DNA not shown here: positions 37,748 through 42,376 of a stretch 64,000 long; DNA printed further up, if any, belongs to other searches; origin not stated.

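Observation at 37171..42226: ElbD-like four-domain megaenzyme (FAR-acyl-AMP ligase-ACP-PlsC) followed by a HAD phosphatase: candidate ether/alkyl-glycerolipid module with permuted domain order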

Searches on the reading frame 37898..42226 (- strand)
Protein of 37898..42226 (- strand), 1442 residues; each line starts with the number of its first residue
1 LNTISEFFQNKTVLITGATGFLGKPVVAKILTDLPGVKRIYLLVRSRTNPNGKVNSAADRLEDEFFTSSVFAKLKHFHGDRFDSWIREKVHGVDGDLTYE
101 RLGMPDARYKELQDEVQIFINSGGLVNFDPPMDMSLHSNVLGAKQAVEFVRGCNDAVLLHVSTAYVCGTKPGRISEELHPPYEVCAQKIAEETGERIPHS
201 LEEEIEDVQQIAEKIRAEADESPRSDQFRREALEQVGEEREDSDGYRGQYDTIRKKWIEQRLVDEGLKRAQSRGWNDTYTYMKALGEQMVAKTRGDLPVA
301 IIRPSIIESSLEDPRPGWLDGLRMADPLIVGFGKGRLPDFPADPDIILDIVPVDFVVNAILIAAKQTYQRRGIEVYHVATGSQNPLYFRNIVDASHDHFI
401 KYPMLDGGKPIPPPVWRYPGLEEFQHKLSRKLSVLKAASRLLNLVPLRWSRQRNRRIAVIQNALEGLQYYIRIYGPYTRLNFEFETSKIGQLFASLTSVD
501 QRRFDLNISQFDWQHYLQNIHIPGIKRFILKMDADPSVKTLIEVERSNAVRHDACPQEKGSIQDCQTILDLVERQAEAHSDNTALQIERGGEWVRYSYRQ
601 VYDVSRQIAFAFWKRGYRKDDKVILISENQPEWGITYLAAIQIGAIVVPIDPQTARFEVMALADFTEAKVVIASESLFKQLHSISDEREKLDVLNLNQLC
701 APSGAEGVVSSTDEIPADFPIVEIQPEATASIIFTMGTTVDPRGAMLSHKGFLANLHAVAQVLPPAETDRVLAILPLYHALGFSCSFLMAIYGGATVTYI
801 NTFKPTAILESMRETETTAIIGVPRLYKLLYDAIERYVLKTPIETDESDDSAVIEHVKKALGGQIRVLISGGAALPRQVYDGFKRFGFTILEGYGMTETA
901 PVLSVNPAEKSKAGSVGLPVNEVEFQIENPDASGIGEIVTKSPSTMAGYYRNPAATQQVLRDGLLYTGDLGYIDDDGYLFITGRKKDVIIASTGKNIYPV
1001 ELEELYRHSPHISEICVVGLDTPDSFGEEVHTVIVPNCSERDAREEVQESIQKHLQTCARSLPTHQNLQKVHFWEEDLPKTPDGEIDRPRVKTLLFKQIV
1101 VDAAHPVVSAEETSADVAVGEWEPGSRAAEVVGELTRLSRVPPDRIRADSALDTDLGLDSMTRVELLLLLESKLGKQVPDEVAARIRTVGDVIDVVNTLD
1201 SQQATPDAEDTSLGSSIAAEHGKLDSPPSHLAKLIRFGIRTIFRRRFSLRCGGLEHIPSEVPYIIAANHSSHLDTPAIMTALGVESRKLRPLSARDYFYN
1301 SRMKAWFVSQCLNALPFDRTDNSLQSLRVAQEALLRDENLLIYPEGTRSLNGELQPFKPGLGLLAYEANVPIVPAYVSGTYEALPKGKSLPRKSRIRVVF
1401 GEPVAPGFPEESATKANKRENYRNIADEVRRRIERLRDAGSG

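Call 7: search_protein_families(library=pfam, proteins=[window:37898-42226:-], max_evalue=0.01)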
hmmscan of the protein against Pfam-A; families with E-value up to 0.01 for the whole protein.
window:37898-42226:- (1442 aa): 9 families
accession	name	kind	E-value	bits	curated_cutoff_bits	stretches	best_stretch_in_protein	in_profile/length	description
PF00501.34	AMP-binding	-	1e-70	238.9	29.9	1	573-950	2-384/384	AMP-binding enzyme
PF07993.18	NAD_binding_4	-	6.3e-64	216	20.1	1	15-360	1-258/258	Male sterility protein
PF01553.26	Acyltransferase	-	1.3e-22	80.4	23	1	1249-1377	2-131/132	Acyltransferase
PF03015.24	Sterile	-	3.3e-11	43.6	35.4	1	467-531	29-92/93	Male sterility protein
PF00550.31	PP-binding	-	6.1e-09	36.5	20.8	1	1132-1195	4-66/67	Phosphopantetheine attachment site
PF13193.12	AMP-binding_C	-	8.9e-07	30.2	24.5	1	1001-1084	1-75/76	AMP-binding enzyme C-terminal domain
PF23562.2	AMP-binding_C_3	-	4.4e-06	27.5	20.8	1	987-1095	2-112/124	AMP-binding enzyme C-terminal domain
PF01370.27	Epimerase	-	0.00043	20.2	20.9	1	13-178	1-131/240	NAD dependent epimerase/dehydratase family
PF10501.15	Ribosomal_L50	-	0.0035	17.9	25.1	0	1148-1204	26-82/109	Ribosomal subunit 39S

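Call 8: search_protein_families(library=ncbifam, proteins=[window:37898-42226:-], max_evalue=0.01)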
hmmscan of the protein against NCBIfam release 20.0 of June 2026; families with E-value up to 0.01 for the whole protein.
window:37898-42226:- (1442 aa): 123 families (the best 25 are shown)
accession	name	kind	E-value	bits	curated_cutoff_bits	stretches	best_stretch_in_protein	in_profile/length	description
NF004837.0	PRK06187.1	subfamily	4.6e-92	309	476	2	864-1093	287-520/531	long-chain-fatty-acid--CoA ligase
NF005702.0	PRK07514.1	subfamily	6.8e-73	245.7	558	1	569-1056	6-469/506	malonyl-CoA synthase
NF004114.0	PRK05605.1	equivalog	1.5e-65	221.6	766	2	723-1097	217-571/575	long-chain-fatty-acid--CoA ligase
NF052269.1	Staph_lig_FadD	equivalog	1.2e-64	218.5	650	1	570-1094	4-492/499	long-chain-fatty-acid--CoA ligase FadD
NF006182.0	PRK08316.1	subfamily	2e-62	211.4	663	2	887-1086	312-508/523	fatty acyl-CoA synthetase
NF006386.0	PRK08633.1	equivalog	2.7e-62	210.9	1221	2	723-985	778-1041/1147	acyl-[ACP]--phospholipid O-acyltransferase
NF009233.0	PRK12583.1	subfamily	2e-61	208.1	832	3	889-1097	345-552/558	fatty acid CoA ligase family protein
NF006181.0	PRK08314.1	subfamily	1.7e-60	204.8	705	2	865-1086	321-545/563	long-chain-fatty-acid--CoA ligase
TIGR01923.1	menE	equivalog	1.1e-59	202.4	330.15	2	864-1055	225-414/442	o-succinylbenzoate--CoA ligase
NF005801.1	PRK07656.1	equivalog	2e-59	201.6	657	1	566-1055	1-471/500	FadD3 family acyl-CoA ligase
NF002966.0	PRK03640.1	equivalog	4.9e-59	200.2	556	2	860-1093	251-478/483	o-succinylbenzoate--CoA ligase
NF005307.0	PRK06839.1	equivalog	1.6e-58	198.6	748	1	568-1090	4-488/496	o-succinylbenzoate--CoA ligase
NF006523.0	PRK08974.1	equivalog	5.8e-54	183.2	884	1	723-1090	202-548/561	long-chain-fatty-acid--CoA ligase FadD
NF005714.0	PRK07529.1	subfamily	1.1e-53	182.6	632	2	723-1109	214-590/640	acyl-CoA synthetase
NF005676.0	PRK07470.1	equivalog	4.3e-53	180.7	774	1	571-1103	25-537/544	acyl-CoA synthetase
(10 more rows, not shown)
